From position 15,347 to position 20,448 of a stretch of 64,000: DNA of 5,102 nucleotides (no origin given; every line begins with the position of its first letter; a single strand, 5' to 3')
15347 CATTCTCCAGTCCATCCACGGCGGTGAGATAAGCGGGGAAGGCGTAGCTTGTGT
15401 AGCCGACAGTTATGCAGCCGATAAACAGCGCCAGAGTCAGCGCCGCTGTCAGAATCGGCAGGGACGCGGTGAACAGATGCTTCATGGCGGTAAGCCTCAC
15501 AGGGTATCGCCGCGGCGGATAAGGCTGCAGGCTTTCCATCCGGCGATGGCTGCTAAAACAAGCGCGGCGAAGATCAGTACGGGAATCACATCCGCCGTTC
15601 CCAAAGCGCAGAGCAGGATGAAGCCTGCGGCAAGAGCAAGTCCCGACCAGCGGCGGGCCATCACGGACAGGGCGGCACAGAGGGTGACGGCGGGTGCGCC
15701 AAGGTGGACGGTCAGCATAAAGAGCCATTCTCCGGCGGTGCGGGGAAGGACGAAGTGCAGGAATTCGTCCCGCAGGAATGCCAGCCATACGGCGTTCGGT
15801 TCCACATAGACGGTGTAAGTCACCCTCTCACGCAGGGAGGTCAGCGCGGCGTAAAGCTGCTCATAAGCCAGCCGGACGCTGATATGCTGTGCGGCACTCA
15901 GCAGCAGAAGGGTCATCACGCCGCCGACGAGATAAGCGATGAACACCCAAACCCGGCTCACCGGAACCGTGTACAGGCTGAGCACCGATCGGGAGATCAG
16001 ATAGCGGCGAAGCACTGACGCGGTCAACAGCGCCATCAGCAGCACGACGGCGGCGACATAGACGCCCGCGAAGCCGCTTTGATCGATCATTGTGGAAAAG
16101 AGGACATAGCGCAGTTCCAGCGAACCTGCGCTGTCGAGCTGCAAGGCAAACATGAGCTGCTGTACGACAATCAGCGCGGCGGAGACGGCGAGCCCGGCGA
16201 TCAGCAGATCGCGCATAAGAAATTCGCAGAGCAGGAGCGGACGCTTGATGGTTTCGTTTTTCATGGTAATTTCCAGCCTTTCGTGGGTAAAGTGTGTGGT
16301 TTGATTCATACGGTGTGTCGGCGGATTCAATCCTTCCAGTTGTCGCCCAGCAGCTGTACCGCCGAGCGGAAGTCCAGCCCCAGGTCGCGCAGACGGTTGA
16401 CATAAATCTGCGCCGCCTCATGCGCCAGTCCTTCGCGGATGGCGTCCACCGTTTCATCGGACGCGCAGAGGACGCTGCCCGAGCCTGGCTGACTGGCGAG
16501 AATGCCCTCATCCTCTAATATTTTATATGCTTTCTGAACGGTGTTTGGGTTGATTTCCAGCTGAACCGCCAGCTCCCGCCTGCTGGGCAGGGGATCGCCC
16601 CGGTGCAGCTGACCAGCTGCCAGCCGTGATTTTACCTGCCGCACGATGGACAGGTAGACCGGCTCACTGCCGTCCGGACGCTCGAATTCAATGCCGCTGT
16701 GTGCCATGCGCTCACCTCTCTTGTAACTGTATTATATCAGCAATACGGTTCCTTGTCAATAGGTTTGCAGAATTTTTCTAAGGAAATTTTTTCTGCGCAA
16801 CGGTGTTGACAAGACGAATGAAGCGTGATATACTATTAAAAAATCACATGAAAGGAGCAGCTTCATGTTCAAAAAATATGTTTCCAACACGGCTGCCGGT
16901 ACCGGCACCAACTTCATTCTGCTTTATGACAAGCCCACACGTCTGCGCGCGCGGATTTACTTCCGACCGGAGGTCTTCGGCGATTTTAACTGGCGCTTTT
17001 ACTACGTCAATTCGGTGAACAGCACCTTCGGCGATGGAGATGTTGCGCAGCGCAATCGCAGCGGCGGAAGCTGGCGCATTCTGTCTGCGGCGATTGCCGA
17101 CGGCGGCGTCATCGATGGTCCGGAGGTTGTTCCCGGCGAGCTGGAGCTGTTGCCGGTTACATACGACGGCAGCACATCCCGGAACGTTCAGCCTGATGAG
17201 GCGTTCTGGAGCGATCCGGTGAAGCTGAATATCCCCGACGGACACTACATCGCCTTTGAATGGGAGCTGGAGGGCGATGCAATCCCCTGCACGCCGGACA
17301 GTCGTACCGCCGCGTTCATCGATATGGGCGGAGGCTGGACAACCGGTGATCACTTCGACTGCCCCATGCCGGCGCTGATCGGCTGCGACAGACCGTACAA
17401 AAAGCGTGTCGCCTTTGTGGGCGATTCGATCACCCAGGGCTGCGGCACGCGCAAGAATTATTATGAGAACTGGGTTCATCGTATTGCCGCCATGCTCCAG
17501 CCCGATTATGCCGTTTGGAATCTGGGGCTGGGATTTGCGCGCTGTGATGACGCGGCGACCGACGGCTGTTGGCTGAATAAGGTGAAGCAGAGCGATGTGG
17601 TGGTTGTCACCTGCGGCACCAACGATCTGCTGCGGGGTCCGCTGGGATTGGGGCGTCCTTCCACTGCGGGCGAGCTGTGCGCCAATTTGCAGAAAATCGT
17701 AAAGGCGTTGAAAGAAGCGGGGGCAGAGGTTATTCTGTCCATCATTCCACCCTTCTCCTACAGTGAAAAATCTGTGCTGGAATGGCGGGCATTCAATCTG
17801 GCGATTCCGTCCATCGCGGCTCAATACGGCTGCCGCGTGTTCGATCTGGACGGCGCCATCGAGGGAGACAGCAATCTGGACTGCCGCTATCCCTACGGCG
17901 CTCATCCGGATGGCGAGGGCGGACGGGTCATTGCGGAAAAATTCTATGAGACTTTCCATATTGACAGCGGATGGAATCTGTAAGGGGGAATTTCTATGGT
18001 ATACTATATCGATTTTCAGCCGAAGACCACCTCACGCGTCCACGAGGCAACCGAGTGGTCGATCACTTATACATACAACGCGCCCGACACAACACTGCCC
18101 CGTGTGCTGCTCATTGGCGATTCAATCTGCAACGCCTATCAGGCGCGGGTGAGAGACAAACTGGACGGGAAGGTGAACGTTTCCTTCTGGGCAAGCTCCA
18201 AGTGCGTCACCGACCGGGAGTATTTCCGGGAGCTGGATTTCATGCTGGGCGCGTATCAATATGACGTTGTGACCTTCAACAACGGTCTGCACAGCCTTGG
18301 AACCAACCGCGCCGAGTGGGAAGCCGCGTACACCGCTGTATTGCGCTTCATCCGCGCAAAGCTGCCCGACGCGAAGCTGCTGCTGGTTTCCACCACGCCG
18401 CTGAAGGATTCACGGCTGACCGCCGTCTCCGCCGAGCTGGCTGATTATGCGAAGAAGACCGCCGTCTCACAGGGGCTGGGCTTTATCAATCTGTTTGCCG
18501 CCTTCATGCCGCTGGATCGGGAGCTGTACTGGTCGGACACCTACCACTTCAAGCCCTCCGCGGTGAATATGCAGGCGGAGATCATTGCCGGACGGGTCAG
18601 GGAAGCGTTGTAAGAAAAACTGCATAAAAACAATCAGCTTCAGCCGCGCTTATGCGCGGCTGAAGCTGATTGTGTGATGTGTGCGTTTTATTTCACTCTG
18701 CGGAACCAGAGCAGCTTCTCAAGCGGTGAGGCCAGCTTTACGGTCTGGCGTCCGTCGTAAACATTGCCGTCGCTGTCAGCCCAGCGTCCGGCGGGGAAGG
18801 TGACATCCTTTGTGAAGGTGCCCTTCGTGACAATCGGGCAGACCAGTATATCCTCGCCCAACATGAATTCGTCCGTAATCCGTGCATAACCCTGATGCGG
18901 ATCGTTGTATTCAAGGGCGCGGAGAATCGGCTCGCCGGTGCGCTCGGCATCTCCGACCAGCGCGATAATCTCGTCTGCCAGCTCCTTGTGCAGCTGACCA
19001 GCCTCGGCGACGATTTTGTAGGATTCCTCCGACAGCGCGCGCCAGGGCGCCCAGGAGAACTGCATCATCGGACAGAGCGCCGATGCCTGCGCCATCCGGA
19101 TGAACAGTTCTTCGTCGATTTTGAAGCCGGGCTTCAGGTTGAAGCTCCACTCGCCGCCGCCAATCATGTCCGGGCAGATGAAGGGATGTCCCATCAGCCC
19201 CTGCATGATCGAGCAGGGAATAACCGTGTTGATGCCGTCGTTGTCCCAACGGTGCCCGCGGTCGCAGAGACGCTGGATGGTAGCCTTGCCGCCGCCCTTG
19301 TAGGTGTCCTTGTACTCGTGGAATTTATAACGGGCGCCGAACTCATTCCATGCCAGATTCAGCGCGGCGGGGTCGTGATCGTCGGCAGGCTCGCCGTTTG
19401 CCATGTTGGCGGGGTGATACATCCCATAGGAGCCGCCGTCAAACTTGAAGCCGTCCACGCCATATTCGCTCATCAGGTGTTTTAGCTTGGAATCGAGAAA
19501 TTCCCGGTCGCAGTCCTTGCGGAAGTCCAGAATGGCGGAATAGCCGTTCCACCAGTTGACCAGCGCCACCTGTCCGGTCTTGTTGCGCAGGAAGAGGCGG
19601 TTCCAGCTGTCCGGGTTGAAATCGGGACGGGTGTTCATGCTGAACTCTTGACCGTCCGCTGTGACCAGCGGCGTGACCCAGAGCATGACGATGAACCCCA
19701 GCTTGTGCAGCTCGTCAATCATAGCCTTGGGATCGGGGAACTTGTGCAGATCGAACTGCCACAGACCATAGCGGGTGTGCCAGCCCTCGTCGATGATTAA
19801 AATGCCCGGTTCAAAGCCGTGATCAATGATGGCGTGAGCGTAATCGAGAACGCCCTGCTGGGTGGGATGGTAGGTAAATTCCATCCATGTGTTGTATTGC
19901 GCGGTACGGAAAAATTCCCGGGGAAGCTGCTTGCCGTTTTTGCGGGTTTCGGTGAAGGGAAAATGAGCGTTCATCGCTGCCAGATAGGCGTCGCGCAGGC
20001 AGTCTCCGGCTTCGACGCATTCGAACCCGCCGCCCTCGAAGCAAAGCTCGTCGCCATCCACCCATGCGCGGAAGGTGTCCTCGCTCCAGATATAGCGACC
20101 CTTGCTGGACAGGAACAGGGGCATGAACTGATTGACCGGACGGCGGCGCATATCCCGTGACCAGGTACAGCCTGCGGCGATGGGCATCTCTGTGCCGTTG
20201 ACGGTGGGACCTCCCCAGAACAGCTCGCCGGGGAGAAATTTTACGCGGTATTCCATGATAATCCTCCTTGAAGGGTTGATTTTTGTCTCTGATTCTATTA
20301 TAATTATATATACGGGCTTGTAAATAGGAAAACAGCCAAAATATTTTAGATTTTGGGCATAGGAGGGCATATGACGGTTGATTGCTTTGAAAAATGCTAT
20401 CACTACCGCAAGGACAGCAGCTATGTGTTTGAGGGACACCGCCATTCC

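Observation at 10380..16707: GntR-controlled operon with three tandem paralogs of an unrecognised exported protein family, a 6-TM membrane protein and an ABC ATPase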

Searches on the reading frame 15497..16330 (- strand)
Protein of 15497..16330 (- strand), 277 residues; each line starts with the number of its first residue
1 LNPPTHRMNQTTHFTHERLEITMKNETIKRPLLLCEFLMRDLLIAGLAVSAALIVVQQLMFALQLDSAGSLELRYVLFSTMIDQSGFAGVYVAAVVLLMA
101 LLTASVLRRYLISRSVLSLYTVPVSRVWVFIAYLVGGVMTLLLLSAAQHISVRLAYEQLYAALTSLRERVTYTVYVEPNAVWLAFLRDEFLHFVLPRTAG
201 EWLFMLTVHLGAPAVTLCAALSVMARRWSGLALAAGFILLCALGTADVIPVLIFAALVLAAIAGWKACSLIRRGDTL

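Call 3: search_protein_families(library=pfam, proteins=[window:15497-16330:-], max_evalue=1)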
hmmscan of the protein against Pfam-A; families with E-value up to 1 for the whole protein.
window:15497-16330:- (277 aa): 0 families

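Call 4: search_protein_families(library=ncbifam, proteins=[window:15497-16330:-], max_evalue=1)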
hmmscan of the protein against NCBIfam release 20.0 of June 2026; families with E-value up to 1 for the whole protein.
window:15497-16330:- (277 aa): 0 families

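Call 18: search_protein_families(library=padloc, proteins=[window:15497-16264:-], max_evalue=1)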
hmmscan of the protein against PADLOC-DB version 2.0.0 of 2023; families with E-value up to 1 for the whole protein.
window:15497-16264:- (255 aa): 0 families

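Call 19: search_protein_families(library=phrogs, proteins=[window:15497-16264:-], max_evalue=1)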
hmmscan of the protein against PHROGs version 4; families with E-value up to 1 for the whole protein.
window:15497-16264:- (255 aa): 0 families

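Call 40: search_solved_structures(query=A4, max_evalue=10)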
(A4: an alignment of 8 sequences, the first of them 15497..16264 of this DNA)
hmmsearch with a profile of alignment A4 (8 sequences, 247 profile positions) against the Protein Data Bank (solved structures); distinct sequences matched with E-value up to 10: 1.
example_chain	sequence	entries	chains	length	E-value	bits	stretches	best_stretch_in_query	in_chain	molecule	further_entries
7usw_D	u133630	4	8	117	0.25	14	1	92-137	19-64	Transmembrane inner ear expressed protein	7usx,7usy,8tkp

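Call 41: search_protein_families(library=pfam, alignment_id=A4, max_evalue=10)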
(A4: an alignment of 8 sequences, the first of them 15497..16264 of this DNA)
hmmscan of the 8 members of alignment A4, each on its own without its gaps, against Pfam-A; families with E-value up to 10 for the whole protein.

A. member 1, window:15497-16264:- (255 aa): 0 families

B. families by the number of members that match (of 8 scanned): 5 families
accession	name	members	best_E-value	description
PF12759.13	HTH_Tnp_IS1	1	0.068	InsA C-terminal domain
PF03185.20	CaKB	1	0.083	Calcium-activated potassium channel, beta subunit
PF20456.3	DUF6709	1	0.12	Family of unknown function (DUF6709)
PF17512.7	Sh_2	1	1.6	Metapneumovirus Small hydrophobic protein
PF09771.14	Tmemb_18A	1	1.7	Transmembrane protein 188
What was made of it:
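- On ABC-2-type permease (Pfam ABC2_membrane families): None of 8 family members gives a Pfam hit at E <= 10 (call 41).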

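Call 66: find_homologous_proteins(query=A4, max_evalue=10)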
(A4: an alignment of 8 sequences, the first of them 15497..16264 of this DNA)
Query A4 (8 sequences) (255 aa, profile of the alignment): 5 proteins with E <= 10 among 8000 candidates.
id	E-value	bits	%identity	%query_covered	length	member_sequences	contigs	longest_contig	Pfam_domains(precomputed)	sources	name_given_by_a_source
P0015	4.2e-90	320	100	100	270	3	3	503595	-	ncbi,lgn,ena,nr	ncbi:MAG: hypothetical protein IJ493_04840 [Clostridia bacterium]|nr:hypothetical protein [Clostridi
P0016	6.0e-87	309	33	77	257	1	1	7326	-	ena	-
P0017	4.0e-74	267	28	98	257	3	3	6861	-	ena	-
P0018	9.8e-72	259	27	98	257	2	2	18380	-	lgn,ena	-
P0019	8.3e-57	210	35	91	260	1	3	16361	-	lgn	-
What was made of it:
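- Checked: The mechanical ORF starts at a TTG at 16330, and NCBI calls a 270-aa product (call 66).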

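Call 67: find_encoding_contigs(protein=P0018, flank=7000, max_places=2)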
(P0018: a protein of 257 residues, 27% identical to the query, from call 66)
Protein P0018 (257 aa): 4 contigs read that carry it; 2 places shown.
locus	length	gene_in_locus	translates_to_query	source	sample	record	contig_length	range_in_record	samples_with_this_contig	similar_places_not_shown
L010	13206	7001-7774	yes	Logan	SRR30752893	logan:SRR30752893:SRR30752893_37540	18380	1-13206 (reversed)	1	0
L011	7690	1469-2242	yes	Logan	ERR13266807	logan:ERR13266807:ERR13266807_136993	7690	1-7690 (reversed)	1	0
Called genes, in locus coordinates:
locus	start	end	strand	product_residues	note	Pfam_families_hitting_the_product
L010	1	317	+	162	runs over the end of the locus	PF00694:Aconitase_C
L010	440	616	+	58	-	-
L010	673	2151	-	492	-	PF00005:ABC_tran, PF02463:SMC_N (faint), PF13175:AAA_15 (faint), PF01926:MMR_HSR1 (faint), PF13401:AAA_22 (faint), PF13304:AAA_21 (weak), PF00005:ABC_tran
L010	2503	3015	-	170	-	PF13302:Acetyltransf_3, PF00583:Acetyltransf_1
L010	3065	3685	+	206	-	PF12464:Mac (weak), PF00132:Hexapep, PF14602:Hexapep_2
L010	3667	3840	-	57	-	-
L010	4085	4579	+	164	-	PF01751:Toprim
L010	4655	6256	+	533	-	PF01131:Topoisom_bac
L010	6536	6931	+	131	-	PF00392:GntR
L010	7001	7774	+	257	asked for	-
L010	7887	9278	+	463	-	-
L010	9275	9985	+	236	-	PF00005:ABC_tran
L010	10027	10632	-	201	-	PF01471:PG_binding_1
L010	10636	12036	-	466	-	PF01471:PG_binding_1, PF09374:PG_binding_3 (faint), PF01471:PG_binding_1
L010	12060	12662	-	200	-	-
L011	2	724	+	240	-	?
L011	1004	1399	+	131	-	PF00392:GntR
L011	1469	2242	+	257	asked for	-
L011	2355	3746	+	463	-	-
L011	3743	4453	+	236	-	PF00005:ABC_tran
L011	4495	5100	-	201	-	PF01471:PG_binding_1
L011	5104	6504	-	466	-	PF01471:PG_binding_1, PF09374:PG_binding_3 (faint), PF01471:PG_binding_1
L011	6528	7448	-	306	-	-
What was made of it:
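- In L010 and L011 the cassette lies next to PG_binding_1 proteins (call 67).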

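Call 68: find_encoding_contigs(protein=P0019, flank=7000, max_places=2)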
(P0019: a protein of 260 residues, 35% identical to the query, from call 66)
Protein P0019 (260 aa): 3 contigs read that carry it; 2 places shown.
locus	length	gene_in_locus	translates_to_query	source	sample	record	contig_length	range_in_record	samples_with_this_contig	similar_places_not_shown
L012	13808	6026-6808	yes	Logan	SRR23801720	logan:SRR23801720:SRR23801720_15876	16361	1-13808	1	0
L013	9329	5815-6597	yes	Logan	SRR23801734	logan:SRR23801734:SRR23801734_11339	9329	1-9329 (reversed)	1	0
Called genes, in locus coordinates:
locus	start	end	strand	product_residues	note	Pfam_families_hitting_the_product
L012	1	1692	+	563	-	?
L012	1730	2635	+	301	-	PF16745:RsgA_N, PF03193:RsgA_GTPase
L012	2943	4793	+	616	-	PF19864:Radical_SAM_N2, PF04055:Radical_SAM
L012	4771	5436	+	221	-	PF10105:DUF2344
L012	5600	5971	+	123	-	PF00392:GntR, PF13730:HTH_36 (faint)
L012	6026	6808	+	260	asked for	-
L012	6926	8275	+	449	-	-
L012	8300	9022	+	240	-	PF00005:ABC_tran, PF13304:AAA_21 (faint)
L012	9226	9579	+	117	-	PF01245:Ribosomal_L19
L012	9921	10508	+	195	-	PF10502:Peptidase_S26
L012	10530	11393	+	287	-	PF02421:FeoB_N (faint), PF03193:RsgA_GTPase (faint), PF01926:MMR_HSR1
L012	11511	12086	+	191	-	PF10502:Peptidase_S26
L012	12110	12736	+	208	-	PF01351:RNase_HII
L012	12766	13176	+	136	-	PF08378:NERD (weak), PF02021:UPF0102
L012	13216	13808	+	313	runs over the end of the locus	PF01244:Peptidase_M19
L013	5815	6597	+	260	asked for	-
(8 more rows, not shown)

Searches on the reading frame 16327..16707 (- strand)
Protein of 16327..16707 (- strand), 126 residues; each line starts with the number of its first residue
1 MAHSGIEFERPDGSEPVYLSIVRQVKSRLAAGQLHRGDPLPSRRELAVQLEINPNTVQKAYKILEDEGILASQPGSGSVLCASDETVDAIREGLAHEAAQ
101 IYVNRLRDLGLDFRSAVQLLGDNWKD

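Call 3: search_protein_families(library=pfam, proteins=[window:16327-16707:-], max_evalue=1)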
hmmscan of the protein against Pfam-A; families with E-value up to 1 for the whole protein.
window:16327-16707:- (126 aa): 10 families
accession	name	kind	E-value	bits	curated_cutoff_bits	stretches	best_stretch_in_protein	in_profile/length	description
PF00392.27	GntR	-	1.4e-14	53.9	27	1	18-78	2-62/64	Bacterial regulatory proteins, gntR family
PF14502.12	HTH_41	-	0.00036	20.3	25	1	37-70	3-36/48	Helix-turn-helix domain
PF13412.12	HTH_24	-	0.00074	19.5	21.9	1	41-70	18-47/48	Winged helix-turn-helix DNA-binding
PF02082.26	Rrf2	-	0.0024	18.5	30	1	35-80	18-65/132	Iron-dependent Transcriptional regulator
PF13730.12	HTH_36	-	0.0034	17.6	25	1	37-70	22-55/55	Helix-turn-helix domain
PF08279.18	HTH_11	-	0.0066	16.7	25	1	42-77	17-53/55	HTH domain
PF01726.22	LexA_DNA_bind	-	0.01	16.1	23.7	1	41-75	26-61/65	LexA DNA binding domain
PF13545.12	HTH_Crp_2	-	0.02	15.3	27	1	41-73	23-55/70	Crp-like helix-turn-helix domain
PF01325.25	Fe_dep_repress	-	0.06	14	26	1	41-76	23-58/60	Iron dependent repressor, N-terminal DNA binding domain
PF01047.28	MarR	-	0.19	12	24.6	1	38-74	16-51/59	MarR family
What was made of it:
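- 16327..16707 (-): YtrA-subfamily GntR regulator, 126 aa. Call 3: PF00392 at 1.4e-14.
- Checked: GntR: 16327-16707, matching PF00392 at 1.4e-14 (call 3).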

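Call 4: search_protein_families(library=ncbifam, proteins=[window:16327-16707:-], max_evalue=1)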
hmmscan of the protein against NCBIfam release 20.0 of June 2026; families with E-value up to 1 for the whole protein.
window:16327-16707:- (126 aa): 26 families (the best 25 are shown)
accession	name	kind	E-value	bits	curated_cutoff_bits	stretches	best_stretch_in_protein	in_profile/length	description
NF052282.1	PLP_TF_PdxR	equivalog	2e-18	66.7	320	1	16-90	1-75/448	MocR-like pyridoxine biosynthesis transcription factor PdxR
NF052286.1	ecto_TF_EhuR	exception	7.9e-14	51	480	1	13-82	8-77/458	MocR-like ectoine utilization transcription factor EhuR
NF052290.2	MocR_like_YczR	exception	1.1e-13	50.8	487.4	1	13-92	16-95/458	MocR-like transcription factor YczR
NF053730.1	TransRegRv1152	equivalog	9.7e-13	48.1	170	1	13-120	13-115/120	Rv1152 family transcriptional regulator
NF012025.0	PRK15481.1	equivalog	5.7e-12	45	573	1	21-88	11-78/432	MocR-like B6 salvage transcription factor PtsJ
NF047563.1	modulin_PmtR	equivalog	1.9e-11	44.1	200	1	13-87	9-83/125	PSM export ABC transporter transcriptional regulator PmtR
NF052281.1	rhizopine_MocR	equivalog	3.2e-10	39.2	650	1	13-86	15-88/479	rhizopine catabolism transcriptional regulator MocR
TIGR02325.1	C_P_lyase_phnF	equivalog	7.8e-09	35.4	156.8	1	17-81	9-73/238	phosphonate metabolism transcriptional regulator PhnF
TIGR02018.2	his_ut_repres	equivalog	5.2e-08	32.5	220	1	19-83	2-66/226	histidine utilization transcriptional repressor HutC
NF007741.0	PRK10421.1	equivalog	8.4e-08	31.9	311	1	20-85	11-76/262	transcriptional regulator LldR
NF007292.0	PRK09764.1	equivalog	2.6e-07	30.1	281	1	13-80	2-69/240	GntR family transcriptional regulator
NF052285.1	GABA_TF_GabR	exception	5.2e-07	28.8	600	1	18-74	1-57/456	MocR-like transcriptional regulator GabR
TIGR02404.1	trehalos_R_Bsub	equivalog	6.5e-07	29.2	211.95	1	19-83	3-67/233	trehalose operon repressor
NF041547.1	GntR_LSA1692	equivalog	1.8e-06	27.7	275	1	17-99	2-85/233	GntR family transcriptional regulator, LSA1692 subfamily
NF007001.0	PRK09464.1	equivalog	2.2e-05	24.2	330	1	21-81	15-75/254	pyruvate dehydrogenase complex transcriptional repressor PdhR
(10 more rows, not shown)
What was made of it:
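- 16327..16707 (-): Call 4: PmtR and Rv1152 models are hit below their cut-offs.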

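Call 18: search_protein_families(library=padloc, proteins=[window:16327-16707:-], max_evalue=1)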
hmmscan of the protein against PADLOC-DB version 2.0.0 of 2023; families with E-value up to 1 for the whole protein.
window:16327-16707:- (126 aa): 1 family
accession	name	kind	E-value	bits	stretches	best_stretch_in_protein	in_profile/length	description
PDLC01865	CARF3--CARF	-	0.02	12.5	1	43-76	164-197/215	-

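Call 55: search_solved_structures(query=window:16327-16707:-, max_evalue=0.001)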
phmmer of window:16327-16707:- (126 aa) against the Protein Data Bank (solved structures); distinct sequences matched with E-value up to 0.001: 19.
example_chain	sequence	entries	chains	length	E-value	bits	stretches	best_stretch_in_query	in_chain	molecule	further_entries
3neu_A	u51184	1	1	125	1.4e-15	61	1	14-120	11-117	Lin1836 protein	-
4r1h_A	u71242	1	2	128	6.6e-15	58.8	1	12-114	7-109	Lmo0741 protein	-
3by6_A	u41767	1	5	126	7.7e-14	55.3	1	15-89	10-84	Predicted transcriptional regulator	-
4ham_A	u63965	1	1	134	4.9e-10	43.1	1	15-87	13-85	Lmo2241 protein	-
6sbs_A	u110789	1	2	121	1.3e-09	41.7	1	13-74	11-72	Regulatory protein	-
3tqn_A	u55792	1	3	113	4.8e-08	36.7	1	10-115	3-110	Transcriptional regulator, GntR family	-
4u0y_A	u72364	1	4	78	9.1e-08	35.8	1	15-78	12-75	HTH-type transcriptional repressor YvoA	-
4u0v_A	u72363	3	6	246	3.6e-07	33.8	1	15-80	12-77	HTH-type transcriptional repressor YvoA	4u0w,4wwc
2wv0_A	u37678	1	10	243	4.5e-07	33.5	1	15-80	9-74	HTH-TYPE TRANSCRIPTIONAL REPRESSOR YVOA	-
7b5t_A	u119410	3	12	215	1.1e-06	32.3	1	18-108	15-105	GntR family transcriptional regulator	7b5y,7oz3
3ic7_A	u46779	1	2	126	1.5e-06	31.9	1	14-115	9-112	Putative transcriptional regulator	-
7pq9_AAA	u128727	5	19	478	3.6e-06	30.6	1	14-84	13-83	PLP-dependent aminotransferase family protein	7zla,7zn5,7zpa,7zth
1v4r_A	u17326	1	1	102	2.1e-05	28.1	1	9-80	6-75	Transcriptional Repressor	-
7wjg_A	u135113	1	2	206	8.6e-05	26.1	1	22-91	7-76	Putative transcriptional regulator (GntR family)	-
5kvr_A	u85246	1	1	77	0.00012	25.7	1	21-78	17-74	Pyruvate dehydrogenase complex repressor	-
2du9_A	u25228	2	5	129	0.00042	23.9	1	16-108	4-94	Predicted transcriptional regulators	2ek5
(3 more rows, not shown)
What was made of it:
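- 16327..16707 (-): Call 55: the best solved relatives are small YtrA-type proteins of ~125 aa (3neu, 4r1h, 3by6); 2du9 (Cgl2947) is also hit.
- On YtrA subfamily of GntR regulators: The protein is 126 aa. Its best solved relatives are 113-134-aa proteins (3neu, 4r1h, 3by6, 4ham), and 2du9 (Cgl2947) is also hit (call 55).
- The regulator is YtrA-type (calls 3, 4, 55).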

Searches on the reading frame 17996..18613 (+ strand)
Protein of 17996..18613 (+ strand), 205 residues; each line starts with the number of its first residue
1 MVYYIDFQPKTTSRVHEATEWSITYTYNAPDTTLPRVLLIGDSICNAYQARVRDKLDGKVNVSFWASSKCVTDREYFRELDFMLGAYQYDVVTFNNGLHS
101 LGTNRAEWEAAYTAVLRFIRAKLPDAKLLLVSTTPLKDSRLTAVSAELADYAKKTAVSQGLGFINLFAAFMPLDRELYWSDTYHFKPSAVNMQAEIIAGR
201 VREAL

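Call 74: search_protein_families(library=pfam, proteins=[window:17996-18613:+], max_evalue=0.001)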
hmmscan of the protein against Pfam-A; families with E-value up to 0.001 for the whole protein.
window:17996-18613:+ (205 aa): 2 families
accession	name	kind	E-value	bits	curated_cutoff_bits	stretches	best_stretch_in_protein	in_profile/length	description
PF13472.12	Lipase_GDSL_2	-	1.2e-08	36.1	32.9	1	22-187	5-173/178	GDSL-like Lipase/Acylhydrolase family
PF04311.20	DUF459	-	0.00069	19.5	27.2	0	93-170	74-153/197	Protein of unknown function (DUF459)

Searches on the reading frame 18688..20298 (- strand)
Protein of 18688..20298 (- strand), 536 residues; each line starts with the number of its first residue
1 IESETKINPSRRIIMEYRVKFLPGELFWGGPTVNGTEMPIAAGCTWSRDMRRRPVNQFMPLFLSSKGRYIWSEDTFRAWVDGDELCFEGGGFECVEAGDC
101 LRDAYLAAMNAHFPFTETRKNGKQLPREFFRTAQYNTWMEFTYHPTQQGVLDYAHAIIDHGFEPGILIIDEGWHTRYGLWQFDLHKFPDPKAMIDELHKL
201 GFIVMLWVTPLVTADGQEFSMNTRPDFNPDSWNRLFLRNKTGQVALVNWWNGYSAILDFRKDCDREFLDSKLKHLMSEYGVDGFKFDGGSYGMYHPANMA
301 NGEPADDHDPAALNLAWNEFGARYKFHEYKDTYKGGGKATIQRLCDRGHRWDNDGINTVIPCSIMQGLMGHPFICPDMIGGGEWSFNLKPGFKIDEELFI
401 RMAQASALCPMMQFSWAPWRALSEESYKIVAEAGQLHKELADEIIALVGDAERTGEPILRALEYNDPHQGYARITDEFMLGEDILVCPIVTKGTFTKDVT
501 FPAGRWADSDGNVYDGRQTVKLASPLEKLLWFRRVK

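Call 74: search_protein_families(library=pfam, proteins=[window:18688-20298:-], max_evalue=0.001)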
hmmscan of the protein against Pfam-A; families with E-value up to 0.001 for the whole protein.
window:18688-20298:- (536 aa): 2 families
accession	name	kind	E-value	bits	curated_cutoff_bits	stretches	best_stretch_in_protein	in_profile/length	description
PF01055.32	Glyco_hydro_31_2nd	-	1.2e-20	74.5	23.5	1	142-417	17-292/328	Glycosyl hydrolases family 31 TIM-barrel domain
PF21365.3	Glyco_hydro_31_3rd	-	4.9e-13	49.8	24.4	1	455-532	1-80/87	Glycosyl hydrolase family 31 C-terminal domain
